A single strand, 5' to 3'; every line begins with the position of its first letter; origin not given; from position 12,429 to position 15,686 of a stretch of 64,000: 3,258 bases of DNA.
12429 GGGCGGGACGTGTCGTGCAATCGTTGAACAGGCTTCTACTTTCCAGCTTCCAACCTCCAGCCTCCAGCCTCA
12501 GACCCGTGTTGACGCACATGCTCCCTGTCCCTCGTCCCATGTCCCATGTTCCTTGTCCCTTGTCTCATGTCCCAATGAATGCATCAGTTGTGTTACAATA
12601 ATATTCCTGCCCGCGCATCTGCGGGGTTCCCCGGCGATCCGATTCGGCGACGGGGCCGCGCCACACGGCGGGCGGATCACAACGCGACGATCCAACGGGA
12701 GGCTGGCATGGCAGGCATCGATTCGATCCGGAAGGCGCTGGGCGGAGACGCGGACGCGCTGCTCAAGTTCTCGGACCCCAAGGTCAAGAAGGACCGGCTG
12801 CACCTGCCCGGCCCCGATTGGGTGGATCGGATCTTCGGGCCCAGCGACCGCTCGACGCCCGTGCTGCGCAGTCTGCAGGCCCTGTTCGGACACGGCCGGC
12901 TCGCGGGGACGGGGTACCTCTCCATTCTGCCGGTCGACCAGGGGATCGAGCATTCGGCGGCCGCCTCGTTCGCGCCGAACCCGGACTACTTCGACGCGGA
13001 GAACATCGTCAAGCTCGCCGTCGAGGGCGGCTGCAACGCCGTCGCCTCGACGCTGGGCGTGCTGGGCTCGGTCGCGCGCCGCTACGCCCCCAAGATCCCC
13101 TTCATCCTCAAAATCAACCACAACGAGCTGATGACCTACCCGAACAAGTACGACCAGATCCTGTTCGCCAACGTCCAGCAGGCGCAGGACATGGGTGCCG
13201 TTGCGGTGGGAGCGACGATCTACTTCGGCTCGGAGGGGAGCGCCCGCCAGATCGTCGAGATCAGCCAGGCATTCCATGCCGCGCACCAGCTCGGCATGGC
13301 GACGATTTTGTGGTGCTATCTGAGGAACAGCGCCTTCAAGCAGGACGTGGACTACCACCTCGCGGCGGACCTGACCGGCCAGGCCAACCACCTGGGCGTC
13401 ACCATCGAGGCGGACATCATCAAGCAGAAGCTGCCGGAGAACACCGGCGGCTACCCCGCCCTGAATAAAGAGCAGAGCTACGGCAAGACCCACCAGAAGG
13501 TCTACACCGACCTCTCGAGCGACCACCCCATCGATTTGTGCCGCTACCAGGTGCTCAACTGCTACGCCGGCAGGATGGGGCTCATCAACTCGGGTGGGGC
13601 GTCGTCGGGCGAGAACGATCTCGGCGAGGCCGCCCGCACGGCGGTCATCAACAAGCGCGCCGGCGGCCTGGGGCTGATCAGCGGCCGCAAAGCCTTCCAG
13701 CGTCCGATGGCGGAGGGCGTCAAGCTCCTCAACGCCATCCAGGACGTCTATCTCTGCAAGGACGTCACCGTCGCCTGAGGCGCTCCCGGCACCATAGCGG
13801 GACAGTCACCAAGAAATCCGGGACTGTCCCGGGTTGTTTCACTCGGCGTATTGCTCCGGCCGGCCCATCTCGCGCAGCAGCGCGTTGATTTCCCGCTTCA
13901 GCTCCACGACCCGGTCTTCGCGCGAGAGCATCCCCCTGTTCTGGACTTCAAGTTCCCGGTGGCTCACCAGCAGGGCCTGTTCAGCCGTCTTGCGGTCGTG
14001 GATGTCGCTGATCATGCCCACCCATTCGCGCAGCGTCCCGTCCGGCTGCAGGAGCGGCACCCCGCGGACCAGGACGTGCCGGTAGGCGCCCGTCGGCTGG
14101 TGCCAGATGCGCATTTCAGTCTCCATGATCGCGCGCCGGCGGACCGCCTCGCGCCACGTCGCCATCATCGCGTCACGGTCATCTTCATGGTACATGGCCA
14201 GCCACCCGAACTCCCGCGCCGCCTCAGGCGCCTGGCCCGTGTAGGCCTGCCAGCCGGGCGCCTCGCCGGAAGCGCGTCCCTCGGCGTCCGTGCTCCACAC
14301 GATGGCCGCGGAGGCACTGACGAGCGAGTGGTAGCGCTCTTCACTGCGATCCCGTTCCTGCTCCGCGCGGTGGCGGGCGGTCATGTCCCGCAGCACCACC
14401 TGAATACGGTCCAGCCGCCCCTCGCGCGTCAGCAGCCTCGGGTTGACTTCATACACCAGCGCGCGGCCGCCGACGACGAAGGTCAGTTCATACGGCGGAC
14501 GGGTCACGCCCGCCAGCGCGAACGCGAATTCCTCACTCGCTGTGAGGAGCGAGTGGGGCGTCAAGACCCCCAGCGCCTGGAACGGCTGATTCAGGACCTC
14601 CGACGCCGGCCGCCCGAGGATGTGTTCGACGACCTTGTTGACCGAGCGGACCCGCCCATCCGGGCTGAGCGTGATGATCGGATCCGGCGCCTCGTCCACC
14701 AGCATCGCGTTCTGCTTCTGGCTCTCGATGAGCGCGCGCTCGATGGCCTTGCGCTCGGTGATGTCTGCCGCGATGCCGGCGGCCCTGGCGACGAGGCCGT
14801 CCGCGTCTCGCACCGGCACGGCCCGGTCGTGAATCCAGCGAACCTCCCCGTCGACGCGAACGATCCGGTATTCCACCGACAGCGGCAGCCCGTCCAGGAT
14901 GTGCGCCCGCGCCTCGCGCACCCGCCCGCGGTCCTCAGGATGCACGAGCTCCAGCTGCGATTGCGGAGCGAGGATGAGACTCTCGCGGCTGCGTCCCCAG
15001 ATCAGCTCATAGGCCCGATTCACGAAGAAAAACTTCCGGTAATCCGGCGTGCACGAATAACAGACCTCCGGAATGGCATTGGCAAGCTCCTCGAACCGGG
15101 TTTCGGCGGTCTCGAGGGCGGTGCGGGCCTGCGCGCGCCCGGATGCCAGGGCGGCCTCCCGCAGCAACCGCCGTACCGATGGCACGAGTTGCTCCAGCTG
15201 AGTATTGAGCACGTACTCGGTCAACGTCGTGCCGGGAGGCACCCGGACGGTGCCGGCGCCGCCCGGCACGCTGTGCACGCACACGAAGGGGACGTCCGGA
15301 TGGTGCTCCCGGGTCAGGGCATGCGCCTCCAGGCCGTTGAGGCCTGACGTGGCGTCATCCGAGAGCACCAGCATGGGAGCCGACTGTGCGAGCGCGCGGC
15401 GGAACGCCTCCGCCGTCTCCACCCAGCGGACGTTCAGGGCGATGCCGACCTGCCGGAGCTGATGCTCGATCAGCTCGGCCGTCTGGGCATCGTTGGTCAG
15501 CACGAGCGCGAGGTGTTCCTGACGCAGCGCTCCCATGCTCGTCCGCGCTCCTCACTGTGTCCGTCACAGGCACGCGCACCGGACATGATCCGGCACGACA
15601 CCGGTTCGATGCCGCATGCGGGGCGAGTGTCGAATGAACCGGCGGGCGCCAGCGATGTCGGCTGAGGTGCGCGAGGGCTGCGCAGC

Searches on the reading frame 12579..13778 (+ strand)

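Call 84: search_protein_families(library=pfam, proteins=[window:12579-13778:+], max_evalue=0.00001)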
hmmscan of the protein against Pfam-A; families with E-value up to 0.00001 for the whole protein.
window:12579-13778:+ (399 aa): 1 family
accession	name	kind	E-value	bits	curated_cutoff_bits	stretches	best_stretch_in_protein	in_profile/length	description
PF01791.15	DeoC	-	4.7e-63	213.3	23.8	1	115-375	2-229/229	DeoC/LacD family aldolase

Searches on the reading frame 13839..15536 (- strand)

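Call 84: search_protein_families(library=pfam, proteins=[window:13839-15536:-], max_evalue=0.00001)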
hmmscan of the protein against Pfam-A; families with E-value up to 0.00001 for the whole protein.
window:13839-15536:- (565 aa): 5 families
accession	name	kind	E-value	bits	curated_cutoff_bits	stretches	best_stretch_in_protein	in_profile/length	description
PF08447.18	PAS_3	-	1e-33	115.9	25.6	2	170-255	2-88/89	PAS fold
PF08448.16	PAS_4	-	4.6e-28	98.1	23.1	3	153-263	2-109/110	PAS fold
PF00989.32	PAS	-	7.8e-23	81.1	22.6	1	149-259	4-113/113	PAS fold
PF13426.13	PAS_9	-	8.4e-12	45.7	27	0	162-261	7-103/103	PAS domain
PF13188.13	PAS_8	-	3.9e-08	33.3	21.8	0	278-319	5-43/65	PAS domain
